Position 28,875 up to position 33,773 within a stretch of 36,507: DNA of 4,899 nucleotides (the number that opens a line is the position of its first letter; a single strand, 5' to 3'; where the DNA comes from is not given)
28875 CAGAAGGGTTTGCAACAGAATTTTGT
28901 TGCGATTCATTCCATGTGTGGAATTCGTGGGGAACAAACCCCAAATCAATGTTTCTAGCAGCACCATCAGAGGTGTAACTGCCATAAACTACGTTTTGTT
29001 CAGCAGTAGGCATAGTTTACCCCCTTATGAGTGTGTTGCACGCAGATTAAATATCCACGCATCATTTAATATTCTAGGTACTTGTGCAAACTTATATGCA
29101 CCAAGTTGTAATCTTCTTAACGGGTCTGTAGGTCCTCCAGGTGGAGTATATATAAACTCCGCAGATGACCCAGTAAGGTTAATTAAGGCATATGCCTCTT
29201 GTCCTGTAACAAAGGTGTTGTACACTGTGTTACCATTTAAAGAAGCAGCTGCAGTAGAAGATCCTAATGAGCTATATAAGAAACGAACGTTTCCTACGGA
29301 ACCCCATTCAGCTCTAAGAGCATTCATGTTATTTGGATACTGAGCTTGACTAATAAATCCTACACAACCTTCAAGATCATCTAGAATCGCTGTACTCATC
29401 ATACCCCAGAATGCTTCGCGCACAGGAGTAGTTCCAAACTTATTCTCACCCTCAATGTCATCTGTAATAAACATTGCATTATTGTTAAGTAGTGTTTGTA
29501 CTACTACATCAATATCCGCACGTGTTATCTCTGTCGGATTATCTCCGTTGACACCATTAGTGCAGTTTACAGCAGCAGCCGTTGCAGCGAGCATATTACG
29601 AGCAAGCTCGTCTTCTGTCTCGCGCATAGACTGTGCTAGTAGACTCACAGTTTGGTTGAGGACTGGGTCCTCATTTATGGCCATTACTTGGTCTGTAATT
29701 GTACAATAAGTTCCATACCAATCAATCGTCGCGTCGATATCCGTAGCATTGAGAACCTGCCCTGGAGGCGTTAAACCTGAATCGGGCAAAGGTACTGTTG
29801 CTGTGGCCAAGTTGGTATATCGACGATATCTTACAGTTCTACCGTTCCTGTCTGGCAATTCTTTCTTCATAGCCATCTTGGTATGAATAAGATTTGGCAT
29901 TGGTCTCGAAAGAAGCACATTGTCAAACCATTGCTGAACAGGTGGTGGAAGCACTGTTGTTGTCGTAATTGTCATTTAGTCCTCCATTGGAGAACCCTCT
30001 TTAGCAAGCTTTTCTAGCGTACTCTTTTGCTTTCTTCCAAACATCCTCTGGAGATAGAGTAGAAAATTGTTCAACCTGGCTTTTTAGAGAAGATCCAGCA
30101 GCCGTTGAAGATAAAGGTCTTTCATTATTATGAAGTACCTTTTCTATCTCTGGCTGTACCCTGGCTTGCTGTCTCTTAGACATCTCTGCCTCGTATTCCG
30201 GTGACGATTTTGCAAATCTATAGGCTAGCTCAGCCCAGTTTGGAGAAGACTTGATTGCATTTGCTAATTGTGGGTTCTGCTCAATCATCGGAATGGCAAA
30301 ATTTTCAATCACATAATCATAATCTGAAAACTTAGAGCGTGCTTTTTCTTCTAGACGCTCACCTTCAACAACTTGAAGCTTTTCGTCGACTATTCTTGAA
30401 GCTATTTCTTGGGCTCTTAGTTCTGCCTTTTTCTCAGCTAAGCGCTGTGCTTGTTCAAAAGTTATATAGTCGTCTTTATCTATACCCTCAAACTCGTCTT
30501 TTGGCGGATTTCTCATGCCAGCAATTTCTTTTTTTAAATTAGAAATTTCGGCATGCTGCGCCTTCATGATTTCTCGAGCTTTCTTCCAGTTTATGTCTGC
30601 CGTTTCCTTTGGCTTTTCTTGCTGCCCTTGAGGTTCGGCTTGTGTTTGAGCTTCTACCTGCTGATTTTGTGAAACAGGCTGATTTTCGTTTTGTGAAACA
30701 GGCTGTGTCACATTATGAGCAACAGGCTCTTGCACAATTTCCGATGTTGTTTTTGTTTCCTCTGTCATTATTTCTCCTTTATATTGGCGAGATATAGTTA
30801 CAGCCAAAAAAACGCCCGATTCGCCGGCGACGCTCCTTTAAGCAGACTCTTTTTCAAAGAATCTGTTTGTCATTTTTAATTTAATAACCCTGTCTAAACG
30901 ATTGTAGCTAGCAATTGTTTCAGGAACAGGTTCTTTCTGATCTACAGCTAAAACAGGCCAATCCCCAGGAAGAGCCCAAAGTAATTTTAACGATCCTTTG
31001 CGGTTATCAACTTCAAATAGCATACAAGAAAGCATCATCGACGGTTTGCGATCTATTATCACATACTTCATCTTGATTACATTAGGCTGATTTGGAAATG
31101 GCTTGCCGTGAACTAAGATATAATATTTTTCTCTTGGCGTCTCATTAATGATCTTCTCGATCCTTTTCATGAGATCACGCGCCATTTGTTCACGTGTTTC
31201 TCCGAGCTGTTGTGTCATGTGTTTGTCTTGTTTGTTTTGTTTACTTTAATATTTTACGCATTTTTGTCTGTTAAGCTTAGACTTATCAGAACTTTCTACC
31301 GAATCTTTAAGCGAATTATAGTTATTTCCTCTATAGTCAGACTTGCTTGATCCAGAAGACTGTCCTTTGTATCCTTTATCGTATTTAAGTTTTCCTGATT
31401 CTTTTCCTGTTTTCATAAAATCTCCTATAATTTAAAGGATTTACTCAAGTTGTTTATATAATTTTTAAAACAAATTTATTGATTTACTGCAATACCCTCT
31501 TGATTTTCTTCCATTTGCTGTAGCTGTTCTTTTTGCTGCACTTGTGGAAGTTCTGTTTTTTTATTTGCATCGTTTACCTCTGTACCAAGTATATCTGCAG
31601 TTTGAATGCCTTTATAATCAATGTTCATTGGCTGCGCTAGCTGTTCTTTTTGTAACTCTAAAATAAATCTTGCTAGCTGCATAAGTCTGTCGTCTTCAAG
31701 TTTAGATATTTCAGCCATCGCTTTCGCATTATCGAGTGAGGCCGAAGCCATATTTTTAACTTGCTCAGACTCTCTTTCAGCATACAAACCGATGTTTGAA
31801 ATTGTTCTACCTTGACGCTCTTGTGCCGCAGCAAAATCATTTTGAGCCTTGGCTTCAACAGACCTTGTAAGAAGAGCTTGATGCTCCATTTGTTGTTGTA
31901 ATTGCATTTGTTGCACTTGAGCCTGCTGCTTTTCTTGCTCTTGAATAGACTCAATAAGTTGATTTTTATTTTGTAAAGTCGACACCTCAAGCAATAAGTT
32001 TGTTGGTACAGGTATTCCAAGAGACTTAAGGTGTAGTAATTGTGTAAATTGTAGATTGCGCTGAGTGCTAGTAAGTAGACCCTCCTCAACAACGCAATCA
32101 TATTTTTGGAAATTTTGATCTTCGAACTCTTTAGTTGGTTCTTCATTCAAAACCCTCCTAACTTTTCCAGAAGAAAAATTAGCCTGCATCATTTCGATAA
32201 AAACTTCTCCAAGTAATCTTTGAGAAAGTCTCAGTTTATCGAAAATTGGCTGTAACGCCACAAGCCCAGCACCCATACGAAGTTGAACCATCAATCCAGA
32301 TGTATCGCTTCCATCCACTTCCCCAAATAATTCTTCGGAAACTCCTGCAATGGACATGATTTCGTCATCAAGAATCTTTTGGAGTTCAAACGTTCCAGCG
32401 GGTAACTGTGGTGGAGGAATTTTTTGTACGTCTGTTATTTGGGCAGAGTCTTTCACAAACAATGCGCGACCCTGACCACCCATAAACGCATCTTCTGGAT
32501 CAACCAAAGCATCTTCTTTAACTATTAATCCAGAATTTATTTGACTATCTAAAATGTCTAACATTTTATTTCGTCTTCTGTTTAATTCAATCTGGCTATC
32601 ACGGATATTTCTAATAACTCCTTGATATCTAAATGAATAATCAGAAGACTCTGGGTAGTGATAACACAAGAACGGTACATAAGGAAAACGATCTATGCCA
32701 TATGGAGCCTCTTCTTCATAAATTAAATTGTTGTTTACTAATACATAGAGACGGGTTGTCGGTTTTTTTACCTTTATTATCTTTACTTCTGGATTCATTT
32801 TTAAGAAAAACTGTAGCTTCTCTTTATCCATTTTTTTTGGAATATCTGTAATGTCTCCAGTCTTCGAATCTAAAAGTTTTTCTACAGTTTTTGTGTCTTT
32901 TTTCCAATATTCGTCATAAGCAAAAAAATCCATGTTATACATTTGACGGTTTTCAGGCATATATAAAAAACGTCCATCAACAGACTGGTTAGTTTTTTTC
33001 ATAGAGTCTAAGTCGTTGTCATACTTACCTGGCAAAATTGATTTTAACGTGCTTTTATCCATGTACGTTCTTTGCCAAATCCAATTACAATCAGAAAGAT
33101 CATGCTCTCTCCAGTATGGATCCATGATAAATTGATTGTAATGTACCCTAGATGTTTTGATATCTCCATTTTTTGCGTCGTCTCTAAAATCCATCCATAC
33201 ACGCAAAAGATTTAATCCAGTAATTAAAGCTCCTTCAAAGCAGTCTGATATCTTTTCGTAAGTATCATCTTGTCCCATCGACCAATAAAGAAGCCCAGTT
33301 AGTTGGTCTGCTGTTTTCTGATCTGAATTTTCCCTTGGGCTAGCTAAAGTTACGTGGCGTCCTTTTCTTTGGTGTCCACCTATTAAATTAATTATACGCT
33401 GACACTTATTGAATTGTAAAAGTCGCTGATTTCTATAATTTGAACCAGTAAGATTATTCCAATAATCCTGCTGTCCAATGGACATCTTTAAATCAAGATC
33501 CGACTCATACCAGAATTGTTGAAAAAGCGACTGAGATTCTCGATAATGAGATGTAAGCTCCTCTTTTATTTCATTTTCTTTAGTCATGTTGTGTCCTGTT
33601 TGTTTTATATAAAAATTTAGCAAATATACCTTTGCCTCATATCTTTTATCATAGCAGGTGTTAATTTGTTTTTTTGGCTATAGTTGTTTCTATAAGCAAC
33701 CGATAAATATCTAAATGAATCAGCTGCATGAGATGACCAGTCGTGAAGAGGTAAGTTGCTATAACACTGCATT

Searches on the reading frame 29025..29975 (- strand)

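Call 22: search_protein_families(library=phrogs, proteins=[window:29025-29975:-], max_evalue=0.001)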
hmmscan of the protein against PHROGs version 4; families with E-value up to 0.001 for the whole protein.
window:29025-29975:- (316 aa): 1 family
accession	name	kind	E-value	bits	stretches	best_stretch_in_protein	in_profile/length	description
phrog_1357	-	head and packaging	1.5e-36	127.1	1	2-310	22-341/356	major head protein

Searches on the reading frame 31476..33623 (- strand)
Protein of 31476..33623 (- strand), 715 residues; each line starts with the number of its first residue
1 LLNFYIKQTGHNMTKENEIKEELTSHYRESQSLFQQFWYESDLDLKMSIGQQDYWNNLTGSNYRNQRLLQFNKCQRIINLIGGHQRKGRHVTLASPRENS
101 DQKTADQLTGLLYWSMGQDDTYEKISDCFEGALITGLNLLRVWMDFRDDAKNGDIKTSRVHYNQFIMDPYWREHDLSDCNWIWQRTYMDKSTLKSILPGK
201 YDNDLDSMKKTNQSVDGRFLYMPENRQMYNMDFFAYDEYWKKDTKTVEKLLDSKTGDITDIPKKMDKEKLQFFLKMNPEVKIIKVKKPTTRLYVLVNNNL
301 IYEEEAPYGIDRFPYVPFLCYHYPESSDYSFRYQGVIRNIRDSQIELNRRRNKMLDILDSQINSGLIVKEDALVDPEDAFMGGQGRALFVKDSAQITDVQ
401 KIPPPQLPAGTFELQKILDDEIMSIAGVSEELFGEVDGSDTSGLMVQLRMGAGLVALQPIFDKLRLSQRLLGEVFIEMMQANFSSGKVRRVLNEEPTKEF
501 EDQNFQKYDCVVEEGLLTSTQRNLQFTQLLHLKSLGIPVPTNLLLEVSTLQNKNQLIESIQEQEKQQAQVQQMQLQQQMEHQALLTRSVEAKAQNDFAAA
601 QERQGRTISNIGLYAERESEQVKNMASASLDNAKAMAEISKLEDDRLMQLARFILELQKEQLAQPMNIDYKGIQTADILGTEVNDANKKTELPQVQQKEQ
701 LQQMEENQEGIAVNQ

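Call 22: search_protein_families(library=phrogs, proteins=[window:31476-33623:-], max_evalue=0.001)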
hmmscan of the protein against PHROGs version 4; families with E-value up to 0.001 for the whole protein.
window:31476-33623:- (715 aa): 2 families
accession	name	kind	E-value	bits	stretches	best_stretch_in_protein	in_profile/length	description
phrog_156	-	head and packaging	4.8e-83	280.7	1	14-705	6-671/681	portal protein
phrog_18470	-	head and packaging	7.7e-06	26.2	1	126-200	129-201/232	portal protein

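Call 35: search_dna_similar(query=window:31476-33623:-, collection=phages, mode=protein, max_rows=15)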
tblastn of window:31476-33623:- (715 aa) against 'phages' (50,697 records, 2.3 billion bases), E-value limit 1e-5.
Records with a match: 95; places in all: 95; records where one place covers at least 80% of the query: 0.
Best place of each record, by identity: <60% 95.
By first word of the organism name: Ralstonia 31; Vibrio 17; Pseudomonas 10; Burkholderia 10; Klebsiella 6; Erwinia 5; Ochrobactrum 2; Serratia 2; Shewanella 2; Agrobacterium 2; and 6 more.
By host as written in the record: Vibrio crassostreae 10; - 7; Ralstonia pseudosolanacearum 6; Ralstonia pseudosolanacearum I-31 (MT043) 5; Ralstonia solanacearum 5; Pseudomonas aeruginosa 4; Burkholderia cenocepacia 4; Ralstonia pseudosolanacearum I-33 (MT061) 4; and 31 more.
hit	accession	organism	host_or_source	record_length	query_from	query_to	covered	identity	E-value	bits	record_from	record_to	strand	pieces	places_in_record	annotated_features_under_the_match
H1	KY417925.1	Ochrobactrum phage POI1126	Ochrobactrum intermedium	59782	23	552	74%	24.0%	3e-22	108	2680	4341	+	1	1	portal protein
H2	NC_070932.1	Ochrobactrum phage POI1126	Ochrobactrum intermedium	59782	23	552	74%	24.0%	3e-22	108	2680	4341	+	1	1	portal protein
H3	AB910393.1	Pseudomonas phage KPP25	Pseudomonas aeruginosa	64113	35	553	73%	23.8%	3e-23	112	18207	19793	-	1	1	structural protein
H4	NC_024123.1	Pseudomonas phage KPP25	Pseudomonas aeruginosa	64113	35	553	73%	23.8%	3e-23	112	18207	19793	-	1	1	portal protein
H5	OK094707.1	Pseudomonas phage YMC17/07/R4900a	Pseudomonas aeruginosa YMC17/07/R4900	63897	35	553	73%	23.8%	4e-23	112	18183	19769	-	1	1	hypothetical protein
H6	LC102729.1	Pseudomonas phage phiR18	-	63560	35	553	73%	23.7%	1e-22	110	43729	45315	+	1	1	hypothetical protein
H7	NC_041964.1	Pseudomonas phage phiR18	-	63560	35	553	73%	23.7%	1e-22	110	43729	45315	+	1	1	portal protein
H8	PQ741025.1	Pseudomonas phage CRPAP1904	Pseudomonas aeruginosa CRPA190 ...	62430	35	553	73%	23.7%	1e-22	110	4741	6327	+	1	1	portal protein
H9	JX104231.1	Burkholderia phage BcepMigl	Burkholderia cenocepacia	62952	18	532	72%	23.3%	9e-18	94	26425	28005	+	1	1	portal protein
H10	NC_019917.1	Burkholderia phage BcepMigl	Burkholderia cenocepacia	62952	18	532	72%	23.3%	9e-18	94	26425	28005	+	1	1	portal protein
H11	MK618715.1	Serratia phage Parlo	Serratia marcescens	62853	29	545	72%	22.9%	5e-17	92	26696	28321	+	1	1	portal protein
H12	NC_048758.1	Serratia phage Parlo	Serratia marcescens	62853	29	545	72%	22.9%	5e-17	92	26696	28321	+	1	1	portal protein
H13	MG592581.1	Vibrio phage 1.211.A._10N.222.52.F11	Vibrio tasmaniensis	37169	28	544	72%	22.5%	2e-11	74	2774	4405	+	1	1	portal protein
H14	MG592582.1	Vibrio phage 1.211.B._10N.222.52.F11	Vibrio tasmaniensis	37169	28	544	72%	22.5%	2e-11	74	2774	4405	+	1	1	portal protein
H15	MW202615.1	Caudoviricetes sp.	Manatee Spring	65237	69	554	68%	23.7%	4e-21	105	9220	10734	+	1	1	portal protein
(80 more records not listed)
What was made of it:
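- Tried and rejected: GenBank phages gave at most 24% identity, to podoviruses of Proteobacteria (call 35).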

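Call 36: find_related_loci(query=window:31476-33623:-, collection=genome_contigs, flank=10000)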
Query window:31476-33623:- (715 aa) in genome_contigs; peptide patterns used: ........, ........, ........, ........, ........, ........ (x = any residue, [..] = any of these).
60 stretches matched a pattern, but none encodes a relative of the query by tblastn (E <= 1e-3).
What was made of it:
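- Tried and rejected: The portal protein in the genome collection gave nothing (call 36).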
